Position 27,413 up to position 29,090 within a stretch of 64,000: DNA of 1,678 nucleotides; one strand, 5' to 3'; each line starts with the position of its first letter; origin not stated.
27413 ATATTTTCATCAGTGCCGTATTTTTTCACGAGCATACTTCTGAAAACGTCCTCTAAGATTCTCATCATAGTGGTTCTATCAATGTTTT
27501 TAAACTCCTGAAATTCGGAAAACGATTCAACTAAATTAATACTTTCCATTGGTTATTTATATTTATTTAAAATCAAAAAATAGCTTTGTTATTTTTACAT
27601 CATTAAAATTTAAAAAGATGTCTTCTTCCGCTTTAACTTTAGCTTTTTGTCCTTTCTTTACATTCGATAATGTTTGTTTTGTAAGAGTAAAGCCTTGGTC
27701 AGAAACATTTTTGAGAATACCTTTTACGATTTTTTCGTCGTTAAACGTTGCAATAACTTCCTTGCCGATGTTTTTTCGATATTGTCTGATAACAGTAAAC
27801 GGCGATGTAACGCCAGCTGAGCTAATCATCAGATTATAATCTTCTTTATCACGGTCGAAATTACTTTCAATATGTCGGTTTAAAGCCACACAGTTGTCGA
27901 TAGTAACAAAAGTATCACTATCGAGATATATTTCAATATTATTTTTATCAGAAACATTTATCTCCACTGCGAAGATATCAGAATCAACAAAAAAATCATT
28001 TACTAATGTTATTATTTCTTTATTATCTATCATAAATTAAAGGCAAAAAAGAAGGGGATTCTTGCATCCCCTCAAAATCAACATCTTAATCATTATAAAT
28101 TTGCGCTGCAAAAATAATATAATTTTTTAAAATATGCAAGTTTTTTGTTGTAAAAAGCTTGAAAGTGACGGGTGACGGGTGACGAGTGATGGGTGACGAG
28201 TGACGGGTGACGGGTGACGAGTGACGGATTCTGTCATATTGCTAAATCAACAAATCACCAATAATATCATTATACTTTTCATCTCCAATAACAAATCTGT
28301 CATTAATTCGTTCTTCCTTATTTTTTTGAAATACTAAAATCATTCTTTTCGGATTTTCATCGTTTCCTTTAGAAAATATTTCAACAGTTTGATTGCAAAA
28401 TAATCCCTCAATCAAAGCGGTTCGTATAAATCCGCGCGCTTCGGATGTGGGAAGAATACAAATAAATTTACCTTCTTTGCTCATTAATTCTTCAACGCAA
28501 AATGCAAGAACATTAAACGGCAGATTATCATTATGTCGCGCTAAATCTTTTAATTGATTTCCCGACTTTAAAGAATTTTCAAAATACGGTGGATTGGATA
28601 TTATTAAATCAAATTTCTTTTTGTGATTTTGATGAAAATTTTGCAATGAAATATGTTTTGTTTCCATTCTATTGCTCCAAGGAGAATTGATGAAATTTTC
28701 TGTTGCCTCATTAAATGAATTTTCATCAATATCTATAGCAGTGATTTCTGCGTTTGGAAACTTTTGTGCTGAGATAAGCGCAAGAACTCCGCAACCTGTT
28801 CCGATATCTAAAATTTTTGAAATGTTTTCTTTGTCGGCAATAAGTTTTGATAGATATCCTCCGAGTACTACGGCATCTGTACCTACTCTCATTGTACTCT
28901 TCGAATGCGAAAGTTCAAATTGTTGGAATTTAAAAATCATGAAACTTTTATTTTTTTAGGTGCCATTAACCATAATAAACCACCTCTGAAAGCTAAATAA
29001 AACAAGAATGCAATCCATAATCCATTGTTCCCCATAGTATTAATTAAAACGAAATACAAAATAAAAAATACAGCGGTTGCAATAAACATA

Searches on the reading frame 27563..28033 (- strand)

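Call 8: search_protein_families(library=pfam, proteins=[window:27563-28033:-])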
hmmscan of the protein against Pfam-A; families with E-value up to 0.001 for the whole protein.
window:27563-28033:- (156 aa): 2 families
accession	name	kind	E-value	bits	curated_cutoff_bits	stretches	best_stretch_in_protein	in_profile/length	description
PF02576.22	RimP_N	-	1.3e-09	38.7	22.7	1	19-75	12-72/73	RimP N-terminal domain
PF14480.11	DNA_pol3_a_NI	-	0.00098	19.5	22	0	14-63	18-66/72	DNA polymerase III polC-type N-terminus I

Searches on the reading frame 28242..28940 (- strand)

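Call 8: search_protein_families(library=pfam, proteins=[window:28242-28940:-])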
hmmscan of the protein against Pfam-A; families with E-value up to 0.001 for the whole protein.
window:28242-28940:- (232 aa): 15 families
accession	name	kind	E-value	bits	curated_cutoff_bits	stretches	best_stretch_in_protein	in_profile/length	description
PF05175.20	MTS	-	3.6e-15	56.5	23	1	39-124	31-113/170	Methyltransferase small domain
PF06325.19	PrmA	-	1.9e-10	41.1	22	1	38-116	160-233/296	Ribosomal protein L11 methyltransferase (PrmA)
PF13649.12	Methyltransf_25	-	4.4e-09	37.3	27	1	43-116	1-71/97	Methyltransferase domain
PF13847.12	Methyltransf_31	-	2.5e-08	34.2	27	1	41-122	5-82/145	Methyltransferase domain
PF01170.24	UPF0020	-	1.5e-07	31.7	22.3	1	52-134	65-145/197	RMKL-like, methyltransferase domain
PF08242.18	Methyltransf_12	-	1.6e-07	32.4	30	1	44-116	1-72/98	Methyltransferase domain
PF01596.23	Methyltransf_3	-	3.9e-06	26.8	22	1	8-114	17-125/204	O-methyltransferase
PF07669.17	Eco57I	-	4e-06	27.5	25.3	1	70-136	38-101/171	Eco57I restriction-modification methylase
PF10294.15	Methyltransf_16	-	1.3e-05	25.5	21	1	21-139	23-152/174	Lysine methyltransferase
PF05971.18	Methyltransf_10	-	1.9e-05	24.6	23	1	35-157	98-231/299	RNA methyltransferase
PF12847.13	Methyltransf_18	-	0.00012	22.5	27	0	39-97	14-72/151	Methyltransferase domain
PF02384.22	N6_Mtase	-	0.00017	21.5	20.4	1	42-218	49-244/311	N-6 DNA Methylase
PF13489.12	Methyltransf_23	-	0.00049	20.3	27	1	32-116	15-88/164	Methyltransferase domain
PF08241.18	Methyltransf_11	-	0.00073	20.6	21.2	0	44-116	1-67/95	Methyltransferase domain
PF02353.26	CMAS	-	0.00098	19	27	0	41-115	64-133/273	Mycolic acid cyclopropane synthetase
